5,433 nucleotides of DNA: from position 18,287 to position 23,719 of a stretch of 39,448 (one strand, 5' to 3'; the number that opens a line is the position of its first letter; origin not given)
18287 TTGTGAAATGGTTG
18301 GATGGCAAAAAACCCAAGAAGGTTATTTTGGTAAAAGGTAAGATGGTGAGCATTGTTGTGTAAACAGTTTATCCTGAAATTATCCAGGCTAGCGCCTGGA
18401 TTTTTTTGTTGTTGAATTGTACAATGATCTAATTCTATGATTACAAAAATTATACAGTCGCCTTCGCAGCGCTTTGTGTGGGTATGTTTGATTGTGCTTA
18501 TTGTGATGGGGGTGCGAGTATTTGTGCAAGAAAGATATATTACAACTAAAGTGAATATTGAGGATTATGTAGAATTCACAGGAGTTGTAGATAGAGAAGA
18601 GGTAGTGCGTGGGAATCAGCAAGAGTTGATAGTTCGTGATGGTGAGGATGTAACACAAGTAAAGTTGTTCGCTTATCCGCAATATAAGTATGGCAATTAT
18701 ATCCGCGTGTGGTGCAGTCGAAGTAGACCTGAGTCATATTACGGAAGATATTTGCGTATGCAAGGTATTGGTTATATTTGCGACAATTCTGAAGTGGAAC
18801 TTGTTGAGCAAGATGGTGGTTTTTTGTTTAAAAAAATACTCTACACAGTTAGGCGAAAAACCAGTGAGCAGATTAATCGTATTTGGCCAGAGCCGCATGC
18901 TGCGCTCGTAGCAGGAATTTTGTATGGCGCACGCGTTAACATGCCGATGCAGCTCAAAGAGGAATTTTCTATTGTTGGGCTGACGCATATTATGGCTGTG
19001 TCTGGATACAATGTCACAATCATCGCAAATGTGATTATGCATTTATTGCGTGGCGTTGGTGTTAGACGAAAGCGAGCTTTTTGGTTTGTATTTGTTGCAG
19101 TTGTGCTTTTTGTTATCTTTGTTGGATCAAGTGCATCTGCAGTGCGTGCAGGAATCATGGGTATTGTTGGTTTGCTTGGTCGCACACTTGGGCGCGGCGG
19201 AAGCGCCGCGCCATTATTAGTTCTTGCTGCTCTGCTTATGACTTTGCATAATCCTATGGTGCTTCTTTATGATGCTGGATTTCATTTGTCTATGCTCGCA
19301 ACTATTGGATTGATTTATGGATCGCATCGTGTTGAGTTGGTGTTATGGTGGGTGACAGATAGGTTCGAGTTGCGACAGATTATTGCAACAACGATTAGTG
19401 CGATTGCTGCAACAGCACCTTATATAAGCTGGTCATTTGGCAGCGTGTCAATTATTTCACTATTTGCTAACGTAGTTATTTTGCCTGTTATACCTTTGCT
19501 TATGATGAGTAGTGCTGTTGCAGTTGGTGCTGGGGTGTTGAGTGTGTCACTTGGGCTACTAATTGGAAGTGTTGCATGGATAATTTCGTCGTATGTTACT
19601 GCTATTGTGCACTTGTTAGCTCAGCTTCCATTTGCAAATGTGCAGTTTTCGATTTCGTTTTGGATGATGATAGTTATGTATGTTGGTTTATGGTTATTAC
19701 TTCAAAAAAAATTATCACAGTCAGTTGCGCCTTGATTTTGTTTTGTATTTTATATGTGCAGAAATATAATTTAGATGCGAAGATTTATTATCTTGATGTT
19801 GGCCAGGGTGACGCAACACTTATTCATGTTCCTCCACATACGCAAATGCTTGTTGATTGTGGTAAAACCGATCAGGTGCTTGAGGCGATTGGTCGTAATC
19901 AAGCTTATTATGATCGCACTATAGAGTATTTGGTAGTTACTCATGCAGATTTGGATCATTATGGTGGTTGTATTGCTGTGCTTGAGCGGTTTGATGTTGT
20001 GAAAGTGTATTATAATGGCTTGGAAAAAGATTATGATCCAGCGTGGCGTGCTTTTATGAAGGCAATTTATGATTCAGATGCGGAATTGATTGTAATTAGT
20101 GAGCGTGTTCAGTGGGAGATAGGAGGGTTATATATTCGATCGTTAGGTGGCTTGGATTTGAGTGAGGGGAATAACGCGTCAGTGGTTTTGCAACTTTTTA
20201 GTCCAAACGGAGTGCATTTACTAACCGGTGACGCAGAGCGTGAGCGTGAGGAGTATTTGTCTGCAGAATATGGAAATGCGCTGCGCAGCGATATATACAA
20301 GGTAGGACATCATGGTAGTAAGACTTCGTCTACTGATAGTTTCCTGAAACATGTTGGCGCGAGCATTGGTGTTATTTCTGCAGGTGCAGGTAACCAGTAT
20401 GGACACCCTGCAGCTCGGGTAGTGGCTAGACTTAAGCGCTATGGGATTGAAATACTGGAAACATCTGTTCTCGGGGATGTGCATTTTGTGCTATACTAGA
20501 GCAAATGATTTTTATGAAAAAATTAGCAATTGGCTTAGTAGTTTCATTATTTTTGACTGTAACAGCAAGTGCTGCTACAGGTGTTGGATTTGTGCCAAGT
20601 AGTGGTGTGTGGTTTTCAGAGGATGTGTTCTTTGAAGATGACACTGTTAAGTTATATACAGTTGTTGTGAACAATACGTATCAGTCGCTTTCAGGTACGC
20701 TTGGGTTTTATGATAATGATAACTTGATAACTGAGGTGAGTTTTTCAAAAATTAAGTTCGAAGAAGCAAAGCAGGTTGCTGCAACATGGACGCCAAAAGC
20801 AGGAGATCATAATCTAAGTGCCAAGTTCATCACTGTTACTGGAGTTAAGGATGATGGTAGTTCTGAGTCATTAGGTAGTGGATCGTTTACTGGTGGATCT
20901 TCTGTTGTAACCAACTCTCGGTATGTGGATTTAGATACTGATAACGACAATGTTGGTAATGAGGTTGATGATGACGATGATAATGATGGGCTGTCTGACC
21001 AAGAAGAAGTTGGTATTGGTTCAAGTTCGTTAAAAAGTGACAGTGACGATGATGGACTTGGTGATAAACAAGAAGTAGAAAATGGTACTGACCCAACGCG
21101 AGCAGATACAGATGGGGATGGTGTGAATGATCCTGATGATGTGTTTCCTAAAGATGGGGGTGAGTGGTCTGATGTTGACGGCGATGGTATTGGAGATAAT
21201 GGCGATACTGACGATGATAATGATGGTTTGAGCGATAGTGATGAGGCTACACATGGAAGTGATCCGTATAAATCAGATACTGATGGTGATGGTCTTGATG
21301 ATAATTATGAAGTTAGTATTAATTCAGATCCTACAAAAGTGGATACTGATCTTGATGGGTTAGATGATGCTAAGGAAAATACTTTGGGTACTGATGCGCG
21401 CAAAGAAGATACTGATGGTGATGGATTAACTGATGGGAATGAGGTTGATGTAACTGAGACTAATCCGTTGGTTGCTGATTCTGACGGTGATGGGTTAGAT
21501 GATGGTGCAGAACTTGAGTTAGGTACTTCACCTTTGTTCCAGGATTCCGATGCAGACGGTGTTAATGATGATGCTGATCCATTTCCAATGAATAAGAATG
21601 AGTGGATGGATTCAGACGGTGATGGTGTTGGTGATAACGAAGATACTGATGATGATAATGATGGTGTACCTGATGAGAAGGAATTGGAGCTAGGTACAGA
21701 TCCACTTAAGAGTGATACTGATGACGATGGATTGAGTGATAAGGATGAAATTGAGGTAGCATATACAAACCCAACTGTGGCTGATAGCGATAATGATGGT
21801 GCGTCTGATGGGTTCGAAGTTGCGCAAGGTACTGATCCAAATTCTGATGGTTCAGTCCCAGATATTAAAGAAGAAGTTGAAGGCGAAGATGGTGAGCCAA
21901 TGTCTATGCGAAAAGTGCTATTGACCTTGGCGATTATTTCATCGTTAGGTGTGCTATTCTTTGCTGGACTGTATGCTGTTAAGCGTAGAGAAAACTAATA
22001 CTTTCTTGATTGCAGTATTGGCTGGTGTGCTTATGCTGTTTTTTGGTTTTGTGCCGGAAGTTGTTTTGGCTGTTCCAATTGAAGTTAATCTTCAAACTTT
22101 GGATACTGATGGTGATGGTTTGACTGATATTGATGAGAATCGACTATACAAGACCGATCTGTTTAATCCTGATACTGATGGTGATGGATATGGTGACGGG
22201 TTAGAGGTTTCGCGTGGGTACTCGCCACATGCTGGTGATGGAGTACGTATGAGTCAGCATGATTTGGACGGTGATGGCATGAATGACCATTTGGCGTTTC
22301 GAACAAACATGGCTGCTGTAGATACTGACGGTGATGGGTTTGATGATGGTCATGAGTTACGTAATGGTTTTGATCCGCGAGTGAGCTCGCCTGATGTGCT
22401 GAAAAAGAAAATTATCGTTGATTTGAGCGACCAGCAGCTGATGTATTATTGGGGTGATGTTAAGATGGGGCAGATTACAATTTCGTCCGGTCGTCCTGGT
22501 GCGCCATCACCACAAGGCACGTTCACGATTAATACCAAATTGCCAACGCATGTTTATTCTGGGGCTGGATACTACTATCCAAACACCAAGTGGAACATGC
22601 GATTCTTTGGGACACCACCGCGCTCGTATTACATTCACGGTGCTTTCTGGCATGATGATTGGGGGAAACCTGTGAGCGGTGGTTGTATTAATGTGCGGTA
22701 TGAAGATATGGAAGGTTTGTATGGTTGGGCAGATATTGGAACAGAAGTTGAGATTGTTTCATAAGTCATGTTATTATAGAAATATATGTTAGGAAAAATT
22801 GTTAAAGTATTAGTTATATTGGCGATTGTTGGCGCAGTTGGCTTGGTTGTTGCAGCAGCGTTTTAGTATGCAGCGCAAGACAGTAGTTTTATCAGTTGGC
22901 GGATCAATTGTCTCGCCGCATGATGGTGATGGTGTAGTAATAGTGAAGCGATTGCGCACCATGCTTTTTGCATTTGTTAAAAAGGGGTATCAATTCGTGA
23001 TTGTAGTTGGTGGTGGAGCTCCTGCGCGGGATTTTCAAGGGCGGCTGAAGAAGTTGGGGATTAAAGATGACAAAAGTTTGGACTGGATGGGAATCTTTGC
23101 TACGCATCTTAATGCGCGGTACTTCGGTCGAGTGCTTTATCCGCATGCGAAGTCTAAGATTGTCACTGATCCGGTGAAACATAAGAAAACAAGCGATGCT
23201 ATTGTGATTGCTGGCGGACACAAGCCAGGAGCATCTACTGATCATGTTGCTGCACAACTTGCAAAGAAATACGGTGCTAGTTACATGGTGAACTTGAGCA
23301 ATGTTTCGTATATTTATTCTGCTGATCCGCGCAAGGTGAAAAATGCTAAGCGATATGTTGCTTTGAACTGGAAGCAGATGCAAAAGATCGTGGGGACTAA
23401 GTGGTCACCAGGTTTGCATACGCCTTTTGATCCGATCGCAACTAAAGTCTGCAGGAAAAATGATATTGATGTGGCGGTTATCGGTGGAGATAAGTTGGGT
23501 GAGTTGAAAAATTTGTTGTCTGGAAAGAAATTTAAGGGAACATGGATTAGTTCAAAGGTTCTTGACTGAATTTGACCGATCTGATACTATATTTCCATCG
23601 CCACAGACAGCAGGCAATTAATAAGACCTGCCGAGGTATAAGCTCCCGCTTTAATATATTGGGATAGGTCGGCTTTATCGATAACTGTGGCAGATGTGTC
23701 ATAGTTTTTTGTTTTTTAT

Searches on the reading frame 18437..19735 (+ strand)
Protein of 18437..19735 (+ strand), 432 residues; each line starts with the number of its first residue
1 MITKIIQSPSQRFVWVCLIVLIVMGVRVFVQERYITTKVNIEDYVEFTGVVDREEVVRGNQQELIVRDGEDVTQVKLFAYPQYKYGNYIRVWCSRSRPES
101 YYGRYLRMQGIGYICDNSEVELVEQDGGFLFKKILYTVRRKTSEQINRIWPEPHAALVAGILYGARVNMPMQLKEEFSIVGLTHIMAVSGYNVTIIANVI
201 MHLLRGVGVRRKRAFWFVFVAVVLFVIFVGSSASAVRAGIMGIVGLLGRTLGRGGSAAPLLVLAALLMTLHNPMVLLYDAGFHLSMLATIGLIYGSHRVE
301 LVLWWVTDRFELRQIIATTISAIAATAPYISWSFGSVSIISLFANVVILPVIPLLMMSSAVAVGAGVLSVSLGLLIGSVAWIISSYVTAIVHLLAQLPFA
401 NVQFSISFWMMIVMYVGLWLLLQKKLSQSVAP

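Call 28: search_protein_families(library=pfam, proteins=[window:18437-19735:+], max_evalue=0.001)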
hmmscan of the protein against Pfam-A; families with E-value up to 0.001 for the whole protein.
window:18437-19735:+ (432 aa): 1 family
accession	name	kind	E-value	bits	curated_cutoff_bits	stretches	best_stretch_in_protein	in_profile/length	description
PF03772.21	Competence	-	4.6e-44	151.2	23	1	162-423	2-265/270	Competence protein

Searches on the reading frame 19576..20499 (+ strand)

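Call 28: search_protein_families(library=pfam, proteins=[window:19576-20499:+], max_evalue=0.001)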
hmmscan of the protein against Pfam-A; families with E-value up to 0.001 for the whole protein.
window:19576-20499:+ (307 aa): 1 family
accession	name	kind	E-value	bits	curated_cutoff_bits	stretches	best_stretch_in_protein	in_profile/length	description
PF00753.33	Lactamase_B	-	6.9e-16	59.2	22.7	1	74-270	2-195/196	Metallo-beta-lactamase superfamily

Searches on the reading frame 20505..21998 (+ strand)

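Call 28: search_protein_families(library=pfam, proteins=[window:20505-21998:+], max_evalue=0.001)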
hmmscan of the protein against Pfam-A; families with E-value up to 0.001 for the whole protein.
window:20505-21998:+ (497 aa): 1 family
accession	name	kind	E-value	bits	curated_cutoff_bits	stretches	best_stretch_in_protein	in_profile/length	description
PF18884.5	TSP3_bac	-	1e-36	124.8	25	7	427-446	1-20/22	Bacterial TSP3 repeat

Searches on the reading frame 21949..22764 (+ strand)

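Call 28: search_protein_families(library=pfam, proteins=[window:21949-22764:+], max_evalue=0.001)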
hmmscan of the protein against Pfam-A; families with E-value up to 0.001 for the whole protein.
window:21949-22764:+ (271 aa): 2 families
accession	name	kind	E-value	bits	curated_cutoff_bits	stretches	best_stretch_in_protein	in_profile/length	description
PF03734.19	YkuD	-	5e-20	73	23.4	1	153-269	2-146/146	L,D-transpeptidase catalytic domain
PF18884.5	TSP3_bac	-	3.5e-07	30.4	25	0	52-70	1-18/22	Bacterial TSP3 repeat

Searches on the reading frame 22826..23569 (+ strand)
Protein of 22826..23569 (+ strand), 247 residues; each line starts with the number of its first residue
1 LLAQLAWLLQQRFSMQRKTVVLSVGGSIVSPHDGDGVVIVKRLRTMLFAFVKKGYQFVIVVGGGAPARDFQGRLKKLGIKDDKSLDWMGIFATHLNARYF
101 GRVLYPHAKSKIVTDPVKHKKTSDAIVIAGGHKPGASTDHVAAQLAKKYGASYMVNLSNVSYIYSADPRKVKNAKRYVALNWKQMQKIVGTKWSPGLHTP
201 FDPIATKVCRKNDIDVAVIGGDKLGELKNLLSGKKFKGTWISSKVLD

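Call 28: search_protein_families(library=pfam, proteins=[window:22826-23569:+], max_evalue=0.001)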
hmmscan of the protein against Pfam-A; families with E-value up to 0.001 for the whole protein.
window:22826-23569:+ (247 aa): 1 family
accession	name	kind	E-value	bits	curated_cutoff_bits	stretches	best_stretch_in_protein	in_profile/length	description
PF00696.33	AA_kinase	-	2.6e-28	99.8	24.9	1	18-219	1-233/234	Amino acid kinase family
